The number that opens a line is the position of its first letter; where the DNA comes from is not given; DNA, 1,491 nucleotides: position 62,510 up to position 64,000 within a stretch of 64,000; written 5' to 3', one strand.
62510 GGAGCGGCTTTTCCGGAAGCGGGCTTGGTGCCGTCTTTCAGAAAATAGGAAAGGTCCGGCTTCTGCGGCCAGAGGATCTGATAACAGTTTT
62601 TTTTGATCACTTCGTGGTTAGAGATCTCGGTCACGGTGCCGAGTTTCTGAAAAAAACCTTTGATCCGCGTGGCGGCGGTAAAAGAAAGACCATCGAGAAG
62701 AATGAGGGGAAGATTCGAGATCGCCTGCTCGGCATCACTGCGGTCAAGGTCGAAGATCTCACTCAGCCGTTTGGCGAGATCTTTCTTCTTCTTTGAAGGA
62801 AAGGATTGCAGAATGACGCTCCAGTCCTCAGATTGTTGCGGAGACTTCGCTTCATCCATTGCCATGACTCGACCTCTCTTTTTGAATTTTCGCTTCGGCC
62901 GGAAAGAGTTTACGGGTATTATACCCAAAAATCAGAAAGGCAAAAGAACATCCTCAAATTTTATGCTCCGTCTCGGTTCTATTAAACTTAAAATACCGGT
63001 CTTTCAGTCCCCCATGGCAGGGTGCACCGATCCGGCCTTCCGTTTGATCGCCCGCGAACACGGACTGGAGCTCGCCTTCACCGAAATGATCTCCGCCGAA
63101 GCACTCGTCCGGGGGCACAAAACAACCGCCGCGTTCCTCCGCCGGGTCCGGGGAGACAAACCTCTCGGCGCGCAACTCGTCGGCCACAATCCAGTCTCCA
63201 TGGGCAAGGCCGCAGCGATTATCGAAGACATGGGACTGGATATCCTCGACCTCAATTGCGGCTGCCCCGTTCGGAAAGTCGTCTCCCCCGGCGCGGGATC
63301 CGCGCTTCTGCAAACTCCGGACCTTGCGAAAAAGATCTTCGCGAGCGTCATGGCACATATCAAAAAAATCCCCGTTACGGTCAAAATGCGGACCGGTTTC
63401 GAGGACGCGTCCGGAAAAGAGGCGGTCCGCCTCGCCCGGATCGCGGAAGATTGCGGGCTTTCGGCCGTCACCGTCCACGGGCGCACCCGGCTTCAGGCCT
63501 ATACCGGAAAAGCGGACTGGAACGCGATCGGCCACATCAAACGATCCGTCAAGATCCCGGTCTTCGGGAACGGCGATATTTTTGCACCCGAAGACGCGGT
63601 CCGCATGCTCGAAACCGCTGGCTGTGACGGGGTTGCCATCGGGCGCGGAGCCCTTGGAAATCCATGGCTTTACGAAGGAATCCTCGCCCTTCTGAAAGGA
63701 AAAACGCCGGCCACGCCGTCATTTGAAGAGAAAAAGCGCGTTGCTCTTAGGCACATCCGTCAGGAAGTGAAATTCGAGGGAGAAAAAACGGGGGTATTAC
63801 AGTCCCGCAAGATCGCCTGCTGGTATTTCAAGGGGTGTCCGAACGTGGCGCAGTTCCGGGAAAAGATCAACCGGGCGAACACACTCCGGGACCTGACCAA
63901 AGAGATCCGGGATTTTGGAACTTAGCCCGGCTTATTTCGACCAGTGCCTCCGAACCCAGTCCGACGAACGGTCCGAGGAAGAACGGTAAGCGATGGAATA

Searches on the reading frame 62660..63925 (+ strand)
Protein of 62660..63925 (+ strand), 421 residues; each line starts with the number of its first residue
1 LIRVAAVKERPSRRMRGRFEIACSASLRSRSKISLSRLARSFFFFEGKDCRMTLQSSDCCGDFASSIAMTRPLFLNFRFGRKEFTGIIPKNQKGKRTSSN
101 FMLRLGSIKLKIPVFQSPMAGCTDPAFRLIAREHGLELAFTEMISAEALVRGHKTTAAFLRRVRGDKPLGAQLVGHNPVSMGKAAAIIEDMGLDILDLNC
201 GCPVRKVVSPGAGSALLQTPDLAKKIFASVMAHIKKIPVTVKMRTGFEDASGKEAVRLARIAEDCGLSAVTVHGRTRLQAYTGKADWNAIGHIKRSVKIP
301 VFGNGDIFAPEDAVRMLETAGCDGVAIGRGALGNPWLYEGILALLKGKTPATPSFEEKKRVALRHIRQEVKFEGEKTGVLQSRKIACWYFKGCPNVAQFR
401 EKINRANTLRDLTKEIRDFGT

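Call 28: search_protein_families(library=pfam, proteins=[window:62660-63925:+], max_evalue=0.0001)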
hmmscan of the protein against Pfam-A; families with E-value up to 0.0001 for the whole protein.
window:62660-63925:+ (421 aa): 1 family
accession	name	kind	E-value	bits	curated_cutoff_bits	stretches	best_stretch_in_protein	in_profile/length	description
PF01207.24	Dus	-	9.4e-83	278.3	20.4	1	117-412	3-298/311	Dihydrouridine synthase (Dus)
